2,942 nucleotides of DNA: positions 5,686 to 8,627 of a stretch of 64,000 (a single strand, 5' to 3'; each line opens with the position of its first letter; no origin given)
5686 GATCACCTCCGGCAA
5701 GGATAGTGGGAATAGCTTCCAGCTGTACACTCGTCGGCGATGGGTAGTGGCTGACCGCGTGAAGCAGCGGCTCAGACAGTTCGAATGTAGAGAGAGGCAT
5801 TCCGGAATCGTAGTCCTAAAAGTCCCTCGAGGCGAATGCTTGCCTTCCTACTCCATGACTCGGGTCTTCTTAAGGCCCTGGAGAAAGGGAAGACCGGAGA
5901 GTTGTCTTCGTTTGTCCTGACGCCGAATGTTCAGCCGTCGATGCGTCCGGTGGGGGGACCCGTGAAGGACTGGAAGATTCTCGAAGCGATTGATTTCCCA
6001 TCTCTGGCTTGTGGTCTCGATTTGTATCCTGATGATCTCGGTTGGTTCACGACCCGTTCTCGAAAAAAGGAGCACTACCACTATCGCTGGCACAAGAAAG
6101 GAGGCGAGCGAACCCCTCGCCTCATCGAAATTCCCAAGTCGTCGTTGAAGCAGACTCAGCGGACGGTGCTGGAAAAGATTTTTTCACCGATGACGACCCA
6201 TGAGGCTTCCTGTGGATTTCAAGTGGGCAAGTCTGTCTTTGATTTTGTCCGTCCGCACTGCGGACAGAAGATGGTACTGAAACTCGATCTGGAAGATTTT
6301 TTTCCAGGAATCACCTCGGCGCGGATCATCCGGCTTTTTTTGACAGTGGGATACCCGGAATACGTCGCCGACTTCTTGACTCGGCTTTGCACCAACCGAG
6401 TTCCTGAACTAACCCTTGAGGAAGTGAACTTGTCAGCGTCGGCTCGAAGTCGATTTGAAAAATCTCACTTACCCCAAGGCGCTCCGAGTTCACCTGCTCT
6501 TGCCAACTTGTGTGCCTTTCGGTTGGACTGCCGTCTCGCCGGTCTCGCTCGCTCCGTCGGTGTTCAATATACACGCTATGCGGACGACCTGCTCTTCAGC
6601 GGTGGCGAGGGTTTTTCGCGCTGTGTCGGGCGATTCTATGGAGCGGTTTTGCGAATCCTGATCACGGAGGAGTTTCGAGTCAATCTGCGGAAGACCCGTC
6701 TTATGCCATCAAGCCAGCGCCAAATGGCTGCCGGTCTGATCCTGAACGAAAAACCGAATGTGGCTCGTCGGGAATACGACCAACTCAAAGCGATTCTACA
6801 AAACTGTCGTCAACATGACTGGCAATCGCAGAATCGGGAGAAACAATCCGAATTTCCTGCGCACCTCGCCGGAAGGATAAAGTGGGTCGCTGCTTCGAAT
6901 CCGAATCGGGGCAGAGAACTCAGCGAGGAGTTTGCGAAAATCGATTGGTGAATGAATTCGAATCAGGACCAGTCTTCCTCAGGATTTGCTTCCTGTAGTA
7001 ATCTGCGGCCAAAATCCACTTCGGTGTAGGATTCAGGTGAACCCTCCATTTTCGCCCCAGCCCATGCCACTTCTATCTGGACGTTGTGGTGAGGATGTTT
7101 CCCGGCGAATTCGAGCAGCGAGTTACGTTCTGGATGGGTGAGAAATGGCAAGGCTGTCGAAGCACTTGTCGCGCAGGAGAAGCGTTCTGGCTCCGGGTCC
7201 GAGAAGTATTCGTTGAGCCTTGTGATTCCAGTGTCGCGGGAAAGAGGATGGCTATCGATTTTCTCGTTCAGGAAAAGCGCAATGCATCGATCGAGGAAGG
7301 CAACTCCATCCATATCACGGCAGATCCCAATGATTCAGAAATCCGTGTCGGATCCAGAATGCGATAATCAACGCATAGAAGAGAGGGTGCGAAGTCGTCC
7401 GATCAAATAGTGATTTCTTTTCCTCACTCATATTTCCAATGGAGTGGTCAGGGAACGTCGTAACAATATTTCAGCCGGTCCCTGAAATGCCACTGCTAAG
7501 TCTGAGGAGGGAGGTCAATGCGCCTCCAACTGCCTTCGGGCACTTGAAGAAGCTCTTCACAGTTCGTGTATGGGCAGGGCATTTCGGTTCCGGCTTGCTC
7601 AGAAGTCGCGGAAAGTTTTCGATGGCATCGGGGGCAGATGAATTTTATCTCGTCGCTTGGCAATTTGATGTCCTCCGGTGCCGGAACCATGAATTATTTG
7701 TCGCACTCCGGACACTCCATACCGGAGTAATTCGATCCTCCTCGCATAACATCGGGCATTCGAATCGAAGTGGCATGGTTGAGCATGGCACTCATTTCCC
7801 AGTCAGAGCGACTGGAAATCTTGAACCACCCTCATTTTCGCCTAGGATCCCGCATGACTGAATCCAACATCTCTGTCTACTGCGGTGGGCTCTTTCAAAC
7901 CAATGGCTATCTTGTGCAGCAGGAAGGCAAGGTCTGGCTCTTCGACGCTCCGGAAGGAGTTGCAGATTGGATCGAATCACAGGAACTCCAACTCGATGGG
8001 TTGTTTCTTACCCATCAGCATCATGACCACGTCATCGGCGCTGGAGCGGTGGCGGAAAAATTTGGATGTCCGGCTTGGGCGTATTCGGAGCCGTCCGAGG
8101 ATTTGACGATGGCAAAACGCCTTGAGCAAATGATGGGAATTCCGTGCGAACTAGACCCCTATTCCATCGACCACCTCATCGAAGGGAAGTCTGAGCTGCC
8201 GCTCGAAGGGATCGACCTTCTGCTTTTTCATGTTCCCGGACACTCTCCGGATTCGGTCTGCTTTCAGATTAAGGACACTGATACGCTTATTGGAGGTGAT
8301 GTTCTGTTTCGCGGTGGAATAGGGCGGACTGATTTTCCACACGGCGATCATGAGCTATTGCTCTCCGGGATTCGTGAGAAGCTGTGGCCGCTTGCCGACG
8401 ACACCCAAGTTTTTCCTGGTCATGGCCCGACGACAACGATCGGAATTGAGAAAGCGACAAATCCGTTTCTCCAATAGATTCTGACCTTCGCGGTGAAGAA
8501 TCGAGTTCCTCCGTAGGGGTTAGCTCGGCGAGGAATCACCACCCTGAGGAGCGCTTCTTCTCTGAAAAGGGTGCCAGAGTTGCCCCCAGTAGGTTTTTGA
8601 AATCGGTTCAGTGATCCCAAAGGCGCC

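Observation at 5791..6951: Stand-alone retron-like reverse transcriptase with no room for an msr-msd RNA and deviant retron signatures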

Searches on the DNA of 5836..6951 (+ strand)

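Call 36: search_with_rna_model(model_id=R1, sources=[L001, L003, L009, L010, L013, L015, L016, L017, L018, L021, L022, L023, L024, L025, L027, L028, L029, L030, L032, L033, L034, L035, L036, L038, L040, L041, L042, L044, L045, L046, L048, L049, L052, L053, L055, L056, L057, L058, L063, L064, L065, L066, L067, L068, L070, L071, L072, L073, L074, L075, L076, L077, L078, L079, L080, L081, L082, L083, L084], max_evalue=0.01)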
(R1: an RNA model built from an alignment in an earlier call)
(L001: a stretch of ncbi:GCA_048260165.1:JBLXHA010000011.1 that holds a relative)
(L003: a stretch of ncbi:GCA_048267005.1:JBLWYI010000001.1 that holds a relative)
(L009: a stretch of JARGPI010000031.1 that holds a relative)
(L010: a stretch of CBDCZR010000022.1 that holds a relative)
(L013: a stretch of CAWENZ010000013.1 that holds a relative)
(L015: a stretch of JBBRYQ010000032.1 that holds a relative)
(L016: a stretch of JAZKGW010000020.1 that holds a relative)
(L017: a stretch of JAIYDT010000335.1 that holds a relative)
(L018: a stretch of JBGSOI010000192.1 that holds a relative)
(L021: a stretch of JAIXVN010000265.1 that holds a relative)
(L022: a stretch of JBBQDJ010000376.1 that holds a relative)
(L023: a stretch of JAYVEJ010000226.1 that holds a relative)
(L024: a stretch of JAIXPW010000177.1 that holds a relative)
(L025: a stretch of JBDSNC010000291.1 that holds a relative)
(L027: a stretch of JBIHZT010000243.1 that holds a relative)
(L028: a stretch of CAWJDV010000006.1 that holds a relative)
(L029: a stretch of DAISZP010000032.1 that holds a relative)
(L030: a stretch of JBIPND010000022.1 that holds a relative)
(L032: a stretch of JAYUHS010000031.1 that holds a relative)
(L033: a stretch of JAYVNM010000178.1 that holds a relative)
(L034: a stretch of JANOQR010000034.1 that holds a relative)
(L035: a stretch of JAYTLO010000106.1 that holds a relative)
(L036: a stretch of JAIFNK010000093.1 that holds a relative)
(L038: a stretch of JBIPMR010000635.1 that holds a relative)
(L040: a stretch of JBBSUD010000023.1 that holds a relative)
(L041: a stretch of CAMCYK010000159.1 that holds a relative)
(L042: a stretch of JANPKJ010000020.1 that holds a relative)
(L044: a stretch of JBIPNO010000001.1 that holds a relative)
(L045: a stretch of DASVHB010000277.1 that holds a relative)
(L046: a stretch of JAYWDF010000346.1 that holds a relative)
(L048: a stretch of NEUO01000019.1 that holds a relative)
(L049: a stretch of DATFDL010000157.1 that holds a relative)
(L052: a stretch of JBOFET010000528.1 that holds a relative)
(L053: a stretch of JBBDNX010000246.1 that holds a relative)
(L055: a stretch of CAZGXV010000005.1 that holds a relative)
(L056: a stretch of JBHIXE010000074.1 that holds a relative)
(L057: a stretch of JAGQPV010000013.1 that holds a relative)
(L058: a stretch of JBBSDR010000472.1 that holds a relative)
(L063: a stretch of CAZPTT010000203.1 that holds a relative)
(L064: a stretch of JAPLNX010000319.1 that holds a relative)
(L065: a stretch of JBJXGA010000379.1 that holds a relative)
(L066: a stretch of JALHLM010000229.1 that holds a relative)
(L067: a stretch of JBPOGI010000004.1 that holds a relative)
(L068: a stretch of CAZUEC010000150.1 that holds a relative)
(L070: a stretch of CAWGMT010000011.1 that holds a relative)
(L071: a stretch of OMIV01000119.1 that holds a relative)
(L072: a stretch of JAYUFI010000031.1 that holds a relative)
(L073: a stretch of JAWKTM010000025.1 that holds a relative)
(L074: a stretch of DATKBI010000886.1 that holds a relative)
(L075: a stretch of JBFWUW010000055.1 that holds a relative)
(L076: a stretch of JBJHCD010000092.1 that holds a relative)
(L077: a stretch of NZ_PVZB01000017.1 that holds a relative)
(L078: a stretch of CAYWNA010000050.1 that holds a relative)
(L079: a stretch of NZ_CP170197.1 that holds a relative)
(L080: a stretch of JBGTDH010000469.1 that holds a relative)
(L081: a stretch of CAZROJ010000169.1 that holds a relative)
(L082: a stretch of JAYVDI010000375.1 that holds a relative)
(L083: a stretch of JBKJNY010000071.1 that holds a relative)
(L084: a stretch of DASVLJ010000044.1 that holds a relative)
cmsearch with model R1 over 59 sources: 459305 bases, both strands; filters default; matches with E-value up to 0.01: 87.
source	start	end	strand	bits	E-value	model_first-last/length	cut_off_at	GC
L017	751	937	+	178.6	2.2e-44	1-193/193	no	0.65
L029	3644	3830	+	178.2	2.8e-44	1-193/193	no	0.65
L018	1986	2172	+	177.4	4.4e-44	1-193/193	no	0.66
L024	3633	3819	+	175.6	1.3e-43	1-193/193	no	0.65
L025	3643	3829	+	174.4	2.7e-43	1-193/193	no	0.63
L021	3648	3834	+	173.7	4.1e-43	1-193/193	no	0.65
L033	3642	3828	+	172.9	6.6e-43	1-193/193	no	0.65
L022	69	255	+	172.7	7.4e-43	1-193/193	no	0.66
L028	3642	3828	+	172.5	8.4e-43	1-193/193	no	0.65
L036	3641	3827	+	172.5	8.4e-43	1-193/193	no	0.65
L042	3199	3386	+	171.6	1.4e-42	1-193/193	no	0.65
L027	3640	3827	+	171.2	1.8e-42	1-193/193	no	0.65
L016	3642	3828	+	170.6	2.6e-42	1-193/193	no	0.65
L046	2787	2973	+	170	3.7e-42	1-193/193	no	0.67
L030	3542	3728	+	169.7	4.4e-42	1-193/193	no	0.66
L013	3334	3520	+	167.3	1.8e-41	1-193/193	no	0.65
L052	2506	2693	+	166.7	2.6e-41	1-193/193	no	0.63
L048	3553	3739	+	165.6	5.2e-41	1-193/193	no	0.7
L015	3642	3828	+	165.2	6.5e-41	1-193/193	no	0.67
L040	3644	3829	+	164.2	1.2e-40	1-193/193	no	0.66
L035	3643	3828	+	163.9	1.4e-40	1-193/193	no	0.62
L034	3643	3828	+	163.3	2e-40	1-193/193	no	0.65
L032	3584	3771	+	156.8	9.5e-39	1-193/193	no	0.63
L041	2655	2841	+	155.7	1.9e-38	1-193/193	no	0.71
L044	3638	3825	+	155.1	2.7e-38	1-193/193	no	0.72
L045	3490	3688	+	135.5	3.3e-33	1-193/193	no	0.64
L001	5800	6002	+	133.6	9.8e-33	1-193/193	no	0.56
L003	5789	5981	+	129.8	9.6e-32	1-193/193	no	0.54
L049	1695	1893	+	129.8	9.9e-32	1-193/193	no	0.61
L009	3562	3754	+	118.3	9.3e-29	1-193/193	no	0.56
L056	3527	3729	+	112.2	3.5e-27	1-193/193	no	0.6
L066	3634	3825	+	99.7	6.3e-24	1-193/193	no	0.61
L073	3629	3820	+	95.8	6.4e-23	1-193/193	no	0.62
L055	3501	3688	+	94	1.8e-22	1-193/193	no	0.6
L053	1073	1272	+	93.5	2.5e-22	1-193/193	no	0.6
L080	571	768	+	92.8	3.8e-22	1-193/193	no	0.63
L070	3518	3718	+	92.1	5.8e-22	1-193/193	no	0.63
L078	3627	3828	+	91.1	1.1e-21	1-193/193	no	0.61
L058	1047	1240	+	88.8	4.2e-21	1-193/193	no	0.65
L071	3429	3625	+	88.5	5e-21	1-193/193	no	0.58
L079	3566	3761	+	87.5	9.2e-21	1-193/193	no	0.55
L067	3476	3662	+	87.3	1e-20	1-193/193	no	0.59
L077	3535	3724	+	83.3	1.1e-19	1-193/193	no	0.65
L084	3539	3721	+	80.7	5.2e-19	1-193/193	no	0.61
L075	3616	3807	+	80.3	6.5e-19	1-193/193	no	0.61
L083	3635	3825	+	76.4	6.7e-18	1-193/193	no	0.6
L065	3336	3533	+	72.4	7.4e-17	1-193/193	no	0.66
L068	2255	2442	+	71.9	9.9e-17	1-193/193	no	0.56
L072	789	990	+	70.2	2.7e-16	1-193/193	no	0.6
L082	3411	3609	+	61.4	5.3e-14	1-193/193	no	0.57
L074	2086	2280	+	58.7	2.6e-13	1-193/193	no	0.7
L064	3567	3737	+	54.7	2.9e-12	1-193/193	no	0.61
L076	3567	3764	+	48.6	1.1e-10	1-193/193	no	0.63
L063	480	693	+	44.5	1.3e-09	1-193/193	no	0.45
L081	3491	3689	+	36.5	1.5e-07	1-193/193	no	0.45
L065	3447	3489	-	29.2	1.1e-05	104-146/193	no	0.67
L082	3523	3563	-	27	4.3e-05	106-146/193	no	0.63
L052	2607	2648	-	25.2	0.00013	105-146/193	no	0.69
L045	3601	3656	-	24.9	0.00015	91-146/193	no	0.62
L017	851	891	-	24.5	0.00019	106-146/193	no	0.71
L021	3748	3788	-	24.3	0.00022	106-146/193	no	0.73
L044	3738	3778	-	24.2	0.00023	106-146/193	no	0.78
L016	3742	3782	-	24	0.00026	106-146/193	no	0.73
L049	1807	1848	-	23.9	0.00027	105-146/193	no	0.67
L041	2755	2795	-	23.6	0.00032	106-146/193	no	0.76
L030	3642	3683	-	23.5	0.00035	105-146/193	no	0.71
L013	3434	3474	-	23.4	0.00036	106-146/193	no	0.73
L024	3733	3773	-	23.4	0.00036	106-146/193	no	0.73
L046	2887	2927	-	23.2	0.00042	106-146/193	no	0.76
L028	3742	3782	-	23.1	0.00045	106-146/193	no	0.71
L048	3653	3694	-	22.7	0.00056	105-146/193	no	0.76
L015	3742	3782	-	22.5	0.00062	106-146/193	no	0.73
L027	3741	3781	-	22.4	0.00067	106-146/193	no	0.76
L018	2086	2126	-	22.3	0.0007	106-146/193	no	0.76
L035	3742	3782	-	22.1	0.00081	106-146/193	no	0.68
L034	3742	3782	-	21.9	0.00089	106-146/193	no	0.78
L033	3742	3783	-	21.8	0.00098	105-146/193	no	0.71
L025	3743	3783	-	21.7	0.001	106-146/193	no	0.68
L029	3744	3784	-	21.2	0.0014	106-146/193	no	0.71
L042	3300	3340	-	21.1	0.0014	106-146/193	no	0.76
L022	169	209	-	21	0.0015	106-146/193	no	0.73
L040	3744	3784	-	20.8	0.0018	106-146/193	no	0.78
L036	3741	3781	-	20.7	0.0019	106-146/193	no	0.71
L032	3685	3725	-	20.6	0.002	106-146/193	no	0.76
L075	3721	3784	-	19.1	0.0048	82-146/193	no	0.62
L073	3734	3773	-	18.9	0.0056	107-146/193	no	0.62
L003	5895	5935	-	18.4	0.0072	106-146/193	no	0.51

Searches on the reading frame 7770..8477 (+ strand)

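Call 7: search_protein_families(library=pfam, proteins=[window:7770-8477:+], max_evalue=0.01)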
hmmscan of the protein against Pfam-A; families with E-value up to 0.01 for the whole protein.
window:7770-8477:+ (235 aa): 2 families
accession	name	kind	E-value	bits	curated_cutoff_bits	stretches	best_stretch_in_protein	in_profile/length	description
PF00753.33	Lactamase_B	-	2.8e-26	93.1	22.7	1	40-218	2-196/196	Metallo-beta-lactamase superfamily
PF12706.13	Lactamase_B_2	-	0.0044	17.1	27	1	74-120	30-78/200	Beta-lactamase superfamily domain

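Call 8: search_protein_families(library=padloc, proteins=[window:7770-8477:+], max_evalue=0.01)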
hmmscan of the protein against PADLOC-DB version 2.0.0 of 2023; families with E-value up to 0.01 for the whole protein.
window:7770-8477:+ (235 aa): 0 families

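Call 9: search_protein_families(library=ncbifam, proteins=[window:7770-8477:+], max_evalue=0.01)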
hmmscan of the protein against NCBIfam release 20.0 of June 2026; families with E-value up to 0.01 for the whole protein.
window:7770-8477:+ (235 aa): 16 families
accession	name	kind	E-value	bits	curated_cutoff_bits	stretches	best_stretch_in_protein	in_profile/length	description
TIGR03413.1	GSH_gloB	equivalog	2.6e-19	69.6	200.8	1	47-221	13-167/248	hydroxyacylglutathione hydrolase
NF012229.1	bla_class_B_core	domain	1.5e-12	47.9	100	1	41-166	12-137/139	metallo-beta-lactamase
NF040641.1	bifunc_ST_SDO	equivalog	4.2e-12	45.7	625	1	63-218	190-342/423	bifunctional sulfur transferase/dioxygenase Blh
NF041804.1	MBL_fold_SolJ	exception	4.3e-12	45.7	350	2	54-105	30-84/224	solanimycin biosynthesis MBL-fold hydrolase SolJ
NF007597.0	PRK10241.1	equivalog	3.8e-10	39.5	421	1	50-219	19-166/251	hydroxyacylglutathione hydrolase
TIGR02651.1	RNase_Z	equivalog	3.6e-07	29.5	292.95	1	44-91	18-68/302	ribonuclease Z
NF033088.2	bla_subclass_B1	equivalog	4.9e-07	29.6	200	1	36-176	23-157/217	subclass B1 metallo-beta-lactamase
TIGR04558.1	SoxH_rel_PQQ_1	hypoth_equivalog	1.4e-06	27.6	300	1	76-222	73-217/285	quinoprotein relay system zinc metallohydrolase 1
NF033105.1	bla_subclass_B3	equivalog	6.7e-06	25.6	240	1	78-173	65-161/257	subclass B3 metallo-beta-lactamase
NF000801.0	PRK00055.1-3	equivalog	3.8e-05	22.9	252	1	47-91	23-70/307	ribonuclease Z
TIGR04559.1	SoxH_rel_PQQ_2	hypoth_equivalog_domain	7.1e-05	22.3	280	1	77-223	70-217/283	quinoprotein relay system zinc metallohydrolase 2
NF012145.1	blaDIM_SIM_IMP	exception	0.00035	20.4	288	1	38-119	21-106/209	DIM/SIM/IMP family subclass B1 metallo-beta-lactamase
NF000443.2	blaTMB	exception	0.00062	19.2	550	1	30-91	36-103/245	TMB family subclass B1 metallo-beta-lactamase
TIGR02650.1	RNase_Z_T_toga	equivalog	0.0015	17.8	507.05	1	37-94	5-59/277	ribonuclease Z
NF033106.1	blaL1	exception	0.0024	16.9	560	1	70-171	95-194/290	L1 family subclass B3 metallo-beta-lactamase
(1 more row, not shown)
